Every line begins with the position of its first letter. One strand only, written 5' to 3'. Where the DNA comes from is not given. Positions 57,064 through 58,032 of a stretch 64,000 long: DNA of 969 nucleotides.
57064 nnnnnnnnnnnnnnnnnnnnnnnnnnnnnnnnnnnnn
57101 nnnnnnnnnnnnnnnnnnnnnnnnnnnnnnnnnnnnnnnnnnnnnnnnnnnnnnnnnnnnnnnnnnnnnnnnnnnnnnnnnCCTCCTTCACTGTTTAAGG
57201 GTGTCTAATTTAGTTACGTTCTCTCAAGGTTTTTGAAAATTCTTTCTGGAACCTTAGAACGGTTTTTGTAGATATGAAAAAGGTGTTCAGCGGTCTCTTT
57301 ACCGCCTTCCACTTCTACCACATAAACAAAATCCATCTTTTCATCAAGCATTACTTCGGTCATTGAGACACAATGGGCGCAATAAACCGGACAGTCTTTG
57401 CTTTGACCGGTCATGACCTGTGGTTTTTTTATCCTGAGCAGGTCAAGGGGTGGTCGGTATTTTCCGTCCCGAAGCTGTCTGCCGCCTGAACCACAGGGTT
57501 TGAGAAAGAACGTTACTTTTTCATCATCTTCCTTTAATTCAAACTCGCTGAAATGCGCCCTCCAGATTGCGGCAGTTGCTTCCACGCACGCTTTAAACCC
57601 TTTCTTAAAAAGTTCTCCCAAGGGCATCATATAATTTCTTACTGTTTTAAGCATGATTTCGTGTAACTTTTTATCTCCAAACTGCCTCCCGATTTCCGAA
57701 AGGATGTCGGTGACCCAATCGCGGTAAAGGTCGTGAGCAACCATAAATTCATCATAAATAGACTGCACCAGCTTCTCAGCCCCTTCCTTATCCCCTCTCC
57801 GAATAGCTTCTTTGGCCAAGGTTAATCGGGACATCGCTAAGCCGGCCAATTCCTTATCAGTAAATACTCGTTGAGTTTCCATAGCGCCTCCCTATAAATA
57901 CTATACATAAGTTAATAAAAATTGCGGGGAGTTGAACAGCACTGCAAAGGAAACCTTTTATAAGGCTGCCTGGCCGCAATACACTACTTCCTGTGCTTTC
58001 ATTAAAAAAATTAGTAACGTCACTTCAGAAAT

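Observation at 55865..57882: Uncharacterised gene pair heading the catabolic operon: radical-SAM-like protein with Cx5Cx8Cx2C plus a 222-aa partner bearing CxxxCxxC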

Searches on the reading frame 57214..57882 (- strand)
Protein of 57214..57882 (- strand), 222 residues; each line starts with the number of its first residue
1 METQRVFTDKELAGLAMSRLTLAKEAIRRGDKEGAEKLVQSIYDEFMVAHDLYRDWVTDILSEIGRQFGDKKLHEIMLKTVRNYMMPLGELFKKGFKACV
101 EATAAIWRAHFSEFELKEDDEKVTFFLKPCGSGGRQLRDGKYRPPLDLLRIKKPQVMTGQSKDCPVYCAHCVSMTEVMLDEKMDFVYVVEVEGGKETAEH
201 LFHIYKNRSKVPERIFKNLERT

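Call 3: search_protein_families(library=pfam, proteins=[window:57214-57882:-], max_evalue=1)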
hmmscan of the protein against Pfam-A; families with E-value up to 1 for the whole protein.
window:57214-57882:- (222 aa): 1 family
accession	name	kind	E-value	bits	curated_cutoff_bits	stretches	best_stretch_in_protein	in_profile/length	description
PF02607.22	B12-binding_2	-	1.2e-05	25.9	23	1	24-73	6-54/74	B12 binding domain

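Call 4: search_protein_families(library=ncbifam, proteins=[window:57214-57882:-], max_evalue=1)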
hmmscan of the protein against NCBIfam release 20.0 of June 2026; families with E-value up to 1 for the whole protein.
window:57214-57882:- (222 aa): 1 family
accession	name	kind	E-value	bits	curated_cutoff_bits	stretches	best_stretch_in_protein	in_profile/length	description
NF041259.1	mono_DmmA_fam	domain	0.11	12.9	60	1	157-177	43-63/101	dimethylamine monooxygenase subunit DmmA family protein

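Call 6: search_solved_structures(query=window:57214-57882:-, max_evalue=10, show_alignments=2)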
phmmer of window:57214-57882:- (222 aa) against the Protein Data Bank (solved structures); distinct sequences matched with E-value up to 10: 40.
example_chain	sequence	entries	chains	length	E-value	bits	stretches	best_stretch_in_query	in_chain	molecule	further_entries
1rf3_A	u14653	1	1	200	0.065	16.2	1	120-202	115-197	TNF receptor associated factor 3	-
4ghu_A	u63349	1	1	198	0.14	15.2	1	120-189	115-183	TNF receptor-associated factor 3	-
1kzz_A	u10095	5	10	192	0.2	14.7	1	120-188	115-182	TNF receptor associated factor 3 | TNF receptor-associated factor 3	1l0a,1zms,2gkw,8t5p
7rmx_A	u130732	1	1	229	0.21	14.6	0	9-50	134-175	Tunable symmetric protein, D_3_212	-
1flk_A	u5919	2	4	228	0.3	14.1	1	120-188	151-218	TNF RECEPTOR ASSOCIATED FACTOR 3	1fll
8zuk_A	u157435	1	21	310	0.56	13.2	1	120-188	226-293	TNF receptor-associated factor 3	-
5syu_A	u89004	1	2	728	1.2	12.1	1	118-164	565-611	Catalase-peroxidase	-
5kq2_A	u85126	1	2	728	1.2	12.1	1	118-164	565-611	Catalase-peroxidase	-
5kqq_A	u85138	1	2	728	1.2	12.1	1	118-164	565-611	Catalase-peroxidase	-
6cc6_A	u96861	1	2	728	1.2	12.1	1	118-164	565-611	Catalase-peroxidase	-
5kt8_A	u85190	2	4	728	1.2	12.1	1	118-164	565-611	Catalase-peroxidase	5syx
5ksg_A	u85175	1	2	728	1.2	12.1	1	118-164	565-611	Catalase-peroxidase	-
5sx2_A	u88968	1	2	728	1.2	12.1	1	118-164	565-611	Catalase-peroxidase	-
5syh_A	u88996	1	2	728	1.2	12.1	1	118-164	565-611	Catalase-peroxidase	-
6cek_A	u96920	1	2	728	1.2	12.1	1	118-164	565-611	Catalase-peroxidase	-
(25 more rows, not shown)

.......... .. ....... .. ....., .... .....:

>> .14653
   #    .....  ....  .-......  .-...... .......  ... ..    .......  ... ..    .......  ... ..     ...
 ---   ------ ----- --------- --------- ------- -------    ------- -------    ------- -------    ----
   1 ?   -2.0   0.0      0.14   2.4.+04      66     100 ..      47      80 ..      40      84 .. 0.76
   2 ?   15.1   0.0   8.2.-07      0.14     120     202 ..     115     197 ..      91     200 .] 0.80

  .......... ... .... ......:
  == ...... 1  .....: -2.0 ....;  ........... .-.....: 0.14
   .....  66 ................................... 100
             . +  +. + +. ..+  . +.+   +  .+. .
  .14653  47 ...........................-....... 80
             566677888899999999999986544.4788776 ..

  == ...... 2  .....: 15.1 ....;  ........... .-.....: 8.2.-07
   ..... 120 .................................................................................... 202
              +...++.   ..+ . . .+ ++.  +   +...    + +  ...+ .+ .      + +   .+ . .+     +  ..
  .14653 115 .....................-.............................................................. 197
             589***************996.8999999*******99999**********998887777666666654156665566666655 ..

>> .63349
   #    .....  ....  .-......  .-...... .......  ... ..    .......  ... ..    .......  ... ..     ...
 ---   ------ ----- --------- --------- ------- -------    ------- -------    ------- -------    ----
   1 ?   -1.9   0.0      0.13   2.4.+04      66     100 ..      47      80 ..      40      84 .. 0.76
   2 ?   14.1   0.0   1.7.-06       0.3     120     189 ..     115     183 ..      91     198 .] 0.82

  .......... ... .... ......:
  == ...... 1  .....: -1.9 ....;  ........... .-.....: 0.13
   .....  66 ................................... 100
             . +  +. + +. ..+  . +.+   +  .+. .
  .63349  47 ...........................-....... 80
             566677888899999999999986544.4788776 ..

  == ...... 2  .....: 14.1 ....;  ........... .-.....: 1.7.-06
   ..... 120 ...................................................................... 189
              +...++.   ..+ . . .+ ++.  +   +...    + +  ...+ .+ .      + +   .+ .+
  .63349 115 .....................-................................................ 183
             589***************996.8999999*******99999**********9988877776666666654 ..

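Call 14: find_homologous_proteins(query=window:57214-57882:-)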
Query window:57214-57882:- (222 aa): 244 proteins with E <= 0.001 among 560 candidates; the best 120 are listed.
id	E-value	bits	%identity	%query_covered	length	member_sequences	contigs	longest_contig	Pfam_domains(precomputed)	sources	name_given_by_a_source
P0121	5.5e-143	492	98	100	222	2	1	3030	PF02607.23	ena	-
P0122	1.2e-137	475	94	100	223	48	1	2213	-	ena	-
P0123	2.1e-137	474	94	100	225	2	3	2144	-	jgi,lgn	jgi:hypothetical protein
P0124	6.9e-137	472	93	100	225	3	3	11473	-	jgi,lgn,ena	-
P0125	9.5e-137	472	93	100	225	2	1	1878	-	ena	-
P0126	2.3e-130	451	89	100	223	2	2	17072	PF02607.23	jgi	-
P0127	1.0e-127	442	88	100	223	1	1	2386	PF02607.23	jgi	jgi:hypothetical protein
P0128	1.0e-123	429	86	100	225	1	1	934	PF02607.23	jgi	-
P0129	7.0e-121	420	81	100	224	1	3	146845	PF02607.23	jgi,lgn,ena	-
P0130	9.1e-118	410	79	100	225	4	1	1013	PF02607.23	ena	-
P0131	4.2e-114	398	78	100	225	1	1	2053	-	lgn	-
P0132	4.8e-114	398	76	100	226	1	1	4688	PF02607.23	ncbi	-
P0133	5.9e-114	397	79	100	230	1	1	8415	PF02607.23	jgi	-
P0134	6.3e-114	397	78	100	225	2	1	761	PF02607.23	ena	-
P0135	7.9e-114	397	78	100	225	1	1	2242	-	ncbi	ncbi:MAG: hypothetical protein V2A69_12895 [Pseudomonadota bacterium]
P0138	1.1e-112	393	78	100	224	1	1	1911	PF02607.23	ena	-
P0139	6.1e-112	391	75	100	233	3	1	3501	PF02607.23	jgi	-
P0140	1.8e-109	383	74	100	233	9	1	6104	PF02607.23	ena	-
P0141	9.0e-109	380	74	100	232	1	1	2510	PF02607.23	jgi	-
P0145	1.1e-95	338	67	100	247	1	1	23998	PF02607.23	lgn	-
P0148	1.4e-82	295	75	77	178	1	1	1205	PF02607.23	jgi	jgi:hypothetical protein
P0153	7.3e-52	194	80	50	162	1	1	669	PF02607.23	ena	-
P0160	1.7e-42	164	40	99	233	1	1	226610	-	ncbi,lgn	-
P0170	1.4e-40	157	47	77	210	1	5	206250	-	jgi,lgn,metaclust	metaclust:\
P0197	8.0e-39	152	42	98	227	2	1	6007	PF02607.23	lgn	-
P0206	2.8e-38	150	40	98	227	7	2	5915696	-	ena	-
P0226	9.6e-38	148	43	77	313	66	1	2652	PF02310.25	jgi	jgi:methylmalonyl-CoA mutase C-terminal domain/subunit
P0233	2.7e-37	147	38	99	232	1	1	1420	PF02607.23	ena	-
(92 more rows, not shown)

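Call 23: find_encoding_contigs(protein=P0160, flank=8000, max_places=2)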
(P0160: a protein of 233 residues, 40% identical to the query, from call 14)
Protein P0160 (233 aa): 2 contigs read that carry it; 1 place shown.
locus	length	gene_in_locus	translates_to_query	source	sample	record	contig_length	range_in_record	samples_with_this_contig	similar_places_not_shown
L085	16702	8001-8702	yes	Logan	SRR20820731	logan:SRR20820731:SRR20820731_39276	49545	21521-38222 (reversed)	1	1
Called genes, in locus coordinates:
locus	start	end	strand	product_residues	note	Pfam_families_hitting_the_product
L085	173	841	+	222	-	PF00440:TetR_N, PF17932:TetR_C_24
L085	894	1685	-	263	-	PF00378:ECH_1, PF16113:ECH_2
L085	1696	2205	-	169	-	-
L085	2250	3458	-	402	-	PF00296:Bac_luciferase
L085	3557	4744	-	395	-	PF05138:PaaA_PaaC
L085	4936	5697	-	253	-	PF00106:adh_short, PF08659:KR, PF13561:adh_short_C2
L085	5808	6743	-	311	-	PF16884:ADH_N_2, PF00107:ADH_zinc_N, PF13602:ADH_zinc_N_2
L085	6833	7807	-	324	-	PF03308:MeaB, PF02492:cobW (faint)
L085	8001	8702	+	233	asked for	-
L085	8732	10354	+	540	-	PF01642:MM_CoA_mutase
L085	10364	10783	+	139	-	PF02310:B12-binding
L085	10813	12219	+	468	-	PF00171:Aldedh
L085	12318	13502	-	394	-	PF02515:CoA_transf_3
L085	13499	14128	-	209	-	PF00440:TetR_N, PF13977:TetR_C_6, PF16925:TetR_C_13 (weak)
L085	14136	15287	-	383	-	PF00108:Thiolase_N, PF22691:Thiolase_C_1, PF02803:Thiolase_C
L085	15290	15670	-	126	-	PF12172:zf-ChsH2, PF01796:OB_ChsH2_C (weak)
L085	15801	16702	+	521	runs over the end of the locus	PF00501:AMP-binding, PF13193:AMP-binding_C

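Call 24: find_encoding_contigs(protein=P0170, flank=8000, max_places=2)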
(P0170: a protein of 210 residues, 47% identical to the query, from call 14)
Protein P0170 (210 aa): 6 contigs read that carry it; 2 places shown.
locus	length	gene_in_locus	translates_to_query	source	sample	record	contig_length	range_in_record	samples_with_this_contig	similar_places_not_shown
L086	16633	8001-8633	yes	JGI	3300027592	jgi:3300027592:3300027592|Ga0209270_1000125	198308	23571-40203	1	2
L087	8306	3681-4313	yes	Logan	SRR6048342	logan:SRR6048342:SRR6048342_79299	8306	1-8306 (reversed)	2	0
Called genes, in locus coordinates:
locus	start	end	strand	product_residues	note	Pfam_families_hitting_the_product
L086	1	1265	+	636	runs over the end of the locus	PF00989:PAS, PF08448:PAS_4 (weak), PF13426:PAS_9, PF00989:PAS, PF13188:PAS_8, PF13426:PAS_9, PF07730:HisKA_3, PF02518:HATPase_c, +5 more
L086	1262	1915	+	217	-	PF00072:Response_reg, PF00196:GerE, PF04545:Sigma70_r4 (faint), PF08281:Sigma70_r4_2, PF13384:HTH_23 (weak), PF13518:HTH_28 (weak)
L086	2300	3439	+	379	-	PF06050:HGD-D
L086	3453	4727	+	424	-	PF06050:HGD-D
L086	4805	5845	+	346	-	PF03480:DctP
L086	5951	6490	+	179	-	PF04290:DctQ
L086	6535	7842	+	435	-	PF06808:DctM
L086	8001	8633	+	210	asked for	-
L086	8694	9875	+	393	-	PF02515:CoA_transf_3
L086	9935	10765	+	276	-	-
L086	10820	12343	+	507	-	PF00501:AMP-binding, PF13193:AMP-binding_C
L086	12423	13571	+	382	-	PF00724:Oxidored_FMN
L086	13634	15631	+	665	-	PF00724:Oxidored_FMN, PF01266:DAO (faint), PF03486:HI0933_like (faint), PF07992:Pyr_redox_2, PF12831:FAD_oxidored (weak), PF13450:NAD_binding_8 (weak), PF13738:Pyr_redox_3 (weak), PF00070:Pyr_redox (weak)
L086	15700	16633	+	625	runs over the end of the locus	PF00501:AMP-binding, PF13193:AMP-binding_C, PF02036:SCP2 (faint)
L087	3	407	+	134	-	?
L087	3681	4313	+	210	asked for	-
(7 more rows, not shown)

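Call 25: find_encoding_contigs(protein=P0206, flank=8000, max_places=2)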
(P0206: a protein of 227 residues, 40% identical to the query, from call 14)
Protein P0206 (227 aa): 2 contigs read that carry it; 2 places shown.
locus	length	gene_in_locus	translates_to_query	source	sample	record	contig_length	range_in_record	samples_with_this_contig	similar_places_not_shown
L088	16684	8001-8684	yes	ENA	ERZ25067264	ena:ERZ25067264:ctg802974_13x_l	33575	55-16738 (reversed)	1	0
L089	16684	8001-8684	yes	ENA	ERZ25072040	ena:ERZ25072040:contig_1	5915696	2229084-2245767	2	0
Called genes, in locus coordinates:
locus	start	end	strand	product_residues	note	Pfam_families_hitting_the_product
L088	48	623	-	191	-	PF18915:DUF5667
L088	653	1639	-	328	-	-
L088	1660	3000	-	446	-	PF07044:DUF1329 (weak), PF17131:TP_0789-like (faint)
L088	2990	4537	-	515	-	PF06980:DUF1302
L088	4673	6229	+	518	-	PF00501:AMP-binding, PF13193:AMP-binding_C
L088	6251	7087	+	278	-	PF00296:Bac_luciferase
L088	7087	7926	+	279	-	PF02668:TauD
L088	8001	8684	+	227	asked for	-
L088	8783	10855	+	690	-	PF05378:Hydant_A_N, PF01968:Hydantoinase_A, PF19278:Hydant_A_C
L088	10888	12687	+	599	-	PF02538:Hydantoinase_B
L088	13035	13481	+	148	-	-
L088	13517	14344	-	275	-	-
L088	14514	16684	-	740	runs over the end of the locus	?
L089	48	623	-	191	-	PF18915:DUF5667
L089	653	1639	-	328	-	-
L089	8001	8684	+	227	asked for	-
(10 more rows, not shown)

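Call 26: find_encoding_contigs(protein=P0129, flank=8000, max_places=3)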
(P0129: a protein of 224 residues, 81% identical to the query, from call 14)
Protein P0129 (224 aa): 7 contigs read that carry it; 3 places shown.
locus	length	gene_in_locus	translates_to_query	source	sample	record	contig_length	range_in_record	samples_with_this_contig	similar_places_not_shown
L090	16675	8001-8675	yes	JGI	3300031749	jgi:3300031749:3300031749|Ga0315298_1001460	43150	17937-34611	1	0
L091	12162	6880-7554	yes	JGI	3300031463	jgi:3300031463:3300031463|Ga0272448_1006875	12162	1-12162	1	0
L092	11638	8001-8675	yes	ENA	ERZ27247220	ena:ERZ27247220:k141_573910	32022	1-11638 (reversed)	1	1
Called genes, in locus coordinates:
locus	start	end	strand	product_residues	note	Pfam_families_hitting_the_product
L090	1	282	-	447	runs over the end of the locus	PF00004:AAA (faint), PF00072:Response_reg, PF01078:Mg_chelatase (faint), PF00158:Sigma54_activat, PF14532:Sigma54_activ_2, PF07728:AAA_5 (weak), PF25601:AAA_lid_14, PF02954:HTH_8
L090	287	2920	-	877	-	PF02830:V4R, PF01590:GAF, PF13185:GAF_2, PF13492:GAF_3, PF13188:PAS_8, PF13426:PAS_9, PF00512:HisKA, PF02518:HATPase_c, +2 more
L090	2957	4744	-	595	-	PF02538:Hydantoinase_B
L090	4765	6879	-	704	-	PF05378:Hydant_A_N, PF01968:Hydantoinase_A, PF19278:Hydant_A_C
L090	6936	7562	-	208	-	PF17932:TetR_C_24 (faint), PF00440:TetR_N, PF13977:TetR_C_6 (weak)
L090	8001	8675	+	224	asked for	PF02607:B12-binding_2 (faint)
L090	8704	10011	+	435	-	-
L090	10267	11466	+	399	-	PF00108:Thiolase_N, PF02803:Thiolase_C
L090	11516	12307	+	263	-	PF01012:ETF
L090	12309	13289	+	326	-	PF01012:ETF, PF00766:ETF_alpha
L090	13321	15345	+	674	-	PF00725:3HCDH (faint), PF02737:3HCDH_N, PF00378:ECH_1, PF16113:ECH_2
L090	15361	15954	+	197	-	-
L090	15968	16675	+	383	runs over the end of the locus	PF02771:Acyl-CoA_dh_N, PF02770:Acyl-CoA_dh_M, PF00441:Acyl-CoA_dh_1, PF08028:Acyl-CoA_dh_2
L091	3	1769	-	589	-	?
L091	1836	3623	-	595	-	PF02538:Hydantoinase_B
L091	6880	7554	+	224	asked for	PF02607:B12-binding_2 (faint)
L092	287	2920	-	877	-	PF02830:V4R, PF01590:GAF, PF13185:GAF_2, PF13492:GAF_3, PF13188:PAS_8, PF13426:PAS_9, PF00512:HisKA, PF02518:HATPase_c, +2 more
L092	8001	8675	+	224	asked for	PF02607:B12-binding_2 (faint)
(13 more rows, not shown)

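Call 34: search_solved_structures(query=A4, max_evalue=1, show_alignments=2)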
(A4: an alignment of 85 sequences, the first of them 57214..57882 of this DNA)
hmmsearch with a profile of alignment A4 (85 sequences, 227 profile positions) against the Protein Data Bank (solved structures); distinct sequences matched with E-value up to 1: 8.
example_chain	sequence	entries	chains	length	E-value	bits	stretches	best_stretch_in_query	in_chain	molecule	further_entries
5mz6_1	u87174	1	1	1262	0.072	15.3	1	19-70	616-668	SEParase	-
8e1e_A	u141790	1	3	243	0.095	14.9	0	6-39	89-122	SG122_C3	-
8vx7_A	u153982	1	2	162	0.23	13.6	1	4-92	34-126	CID7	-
7unh_A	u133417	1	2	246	0.24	13.6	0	8-36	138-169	SP2 designed chlorophyll dimer protein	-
7rmx_A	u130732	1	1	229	0.24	13.6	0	11-40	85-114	Tunable symmetric protein, D_3_212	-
7uni_A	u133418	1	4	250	0.26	13.5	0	8-36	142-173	SP2-ZnPPaM designed chlorophyll dimer protein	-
6vzf_A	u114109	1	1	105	0.4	12.9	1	61-125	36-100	Autophagy-related protein 11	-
9s1g_A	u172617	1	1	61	0.74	12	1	41-90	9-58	DBL6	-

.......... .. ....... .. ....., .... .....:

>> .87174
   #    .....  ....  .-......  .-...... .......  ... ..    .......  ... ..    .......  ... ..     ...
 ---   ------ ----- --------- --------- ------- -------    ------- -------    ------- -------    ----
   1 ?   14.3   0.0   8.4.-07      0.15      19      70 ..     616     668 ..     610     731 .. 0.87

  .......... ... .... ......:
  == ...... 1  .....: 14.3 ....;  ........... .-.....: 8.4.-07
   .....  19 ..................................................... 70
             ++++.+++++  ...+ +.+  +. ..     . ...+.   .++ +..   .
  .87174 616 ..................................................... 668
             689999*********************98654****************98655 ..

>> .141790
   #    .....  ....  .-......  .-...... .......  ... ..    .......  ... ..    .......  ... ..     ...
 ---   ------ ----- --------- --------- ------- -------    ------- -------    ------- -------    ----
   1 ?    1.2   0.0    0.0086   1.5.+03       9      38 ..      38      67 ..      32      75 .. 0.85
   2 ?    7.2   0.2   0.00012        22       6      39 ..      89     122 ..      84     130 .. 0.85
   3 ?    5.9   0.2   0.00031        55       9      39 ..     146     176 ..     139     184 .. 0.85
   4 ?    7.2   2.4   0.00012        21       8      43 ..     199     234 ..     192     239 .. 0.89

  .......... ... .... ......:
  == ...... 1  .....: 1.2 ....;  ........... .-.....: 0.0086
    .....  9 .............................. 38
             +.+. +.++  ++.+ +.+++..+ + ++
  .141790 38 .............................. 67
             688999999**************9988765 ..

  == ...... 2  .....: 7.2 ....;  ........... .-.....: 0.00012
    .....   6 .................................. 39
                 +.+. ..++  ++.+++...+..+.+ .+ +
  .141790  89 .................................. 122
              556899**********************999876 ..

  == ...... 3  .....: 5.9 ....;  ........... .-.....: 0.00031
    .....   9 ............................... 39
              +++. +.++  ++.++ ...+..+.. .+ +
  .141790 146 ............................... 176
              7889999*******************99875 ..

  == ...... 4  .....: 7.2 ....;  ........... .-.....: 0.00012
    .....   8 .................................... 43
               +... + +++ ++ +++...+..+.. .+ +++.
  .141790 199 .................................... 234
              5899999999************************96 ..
